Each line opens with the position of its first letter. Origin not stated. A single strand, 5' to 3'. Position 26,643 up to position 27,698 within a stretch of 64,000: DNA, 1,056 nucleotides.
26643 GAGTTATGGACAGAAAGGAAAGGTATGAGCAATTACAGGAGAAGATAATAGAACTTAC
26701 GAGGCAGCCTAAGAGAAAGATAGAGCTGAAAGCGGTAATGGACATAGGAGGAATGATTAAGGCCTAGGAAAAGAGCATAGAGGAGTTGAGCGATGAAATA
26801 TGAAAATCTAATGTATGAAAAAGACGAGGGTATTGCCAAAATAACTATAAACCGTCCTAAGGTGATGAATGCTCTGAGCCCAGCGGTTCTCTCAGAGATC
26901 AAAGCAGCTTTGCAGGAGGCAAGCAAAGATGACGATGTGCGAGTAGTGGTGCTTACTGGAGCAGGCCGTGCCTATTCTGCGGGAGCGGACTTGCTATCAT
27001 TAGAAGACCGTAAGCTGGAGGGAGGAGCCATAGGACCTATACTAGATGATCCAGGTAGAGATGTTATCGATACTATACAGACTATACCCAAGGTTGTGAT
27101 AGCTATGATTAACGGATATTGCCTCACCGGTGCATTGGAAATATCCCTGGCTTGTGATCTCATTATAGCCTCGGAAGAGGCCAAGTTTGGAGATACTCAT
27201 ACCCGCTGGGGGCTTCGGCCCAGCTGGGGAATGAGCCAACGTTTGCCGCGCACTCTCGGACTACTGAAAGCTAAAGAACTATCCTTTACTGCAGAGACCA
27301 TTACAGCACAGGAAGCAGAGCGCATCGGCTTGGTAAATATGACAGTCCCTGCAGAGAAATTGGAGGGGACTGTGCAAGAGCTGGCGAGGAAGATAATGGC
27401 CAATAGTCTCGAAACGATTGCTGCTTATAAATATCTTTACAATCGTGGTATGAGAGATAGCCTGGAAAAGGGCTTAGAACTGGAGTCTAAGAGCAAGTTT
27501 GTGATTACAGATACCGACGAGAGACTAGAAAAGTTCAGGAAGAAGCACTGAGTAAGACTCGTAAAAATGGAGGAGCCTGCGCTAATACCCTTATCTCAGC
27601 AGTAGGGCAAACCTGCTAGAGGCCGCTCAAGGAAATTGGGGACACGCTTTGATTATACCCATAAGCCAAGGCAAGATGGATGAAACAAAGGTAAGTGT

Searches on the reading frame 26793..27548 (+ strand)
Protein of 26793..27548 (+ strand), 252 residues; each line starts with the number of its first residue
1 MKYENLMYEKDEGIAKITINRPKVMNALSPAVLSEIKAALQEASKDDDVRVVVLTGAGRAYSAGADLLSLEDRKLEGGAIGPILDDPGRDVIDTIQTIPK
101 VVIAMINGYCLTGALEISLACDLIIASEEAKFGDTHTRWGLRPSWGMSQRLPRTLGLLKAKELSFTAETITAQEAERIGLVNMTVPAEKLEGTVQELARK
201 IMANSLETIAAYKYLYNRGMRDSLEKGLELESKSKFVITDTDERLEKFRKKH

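Call 59: search_protein_families(library=pfam, proteins=[window:26793-27548:+], max_evalue=0.00001)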
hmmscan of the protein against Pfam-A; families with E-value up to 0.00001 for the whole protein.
window:26793-27548:+ (252 aa): 2 families
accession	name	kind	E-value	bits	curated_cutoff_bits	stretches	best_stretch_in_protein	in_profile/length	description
PF00378.25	ECH_1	-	6.7e-57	193.1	27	1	9-243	1-232/251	Enoyl-CoA hydratase/isomerase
PF16113.10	ECH_2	-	4.2e-29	102.6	27.2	1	15-203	2-190/335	Enoyl-CoA hydratase/isomerase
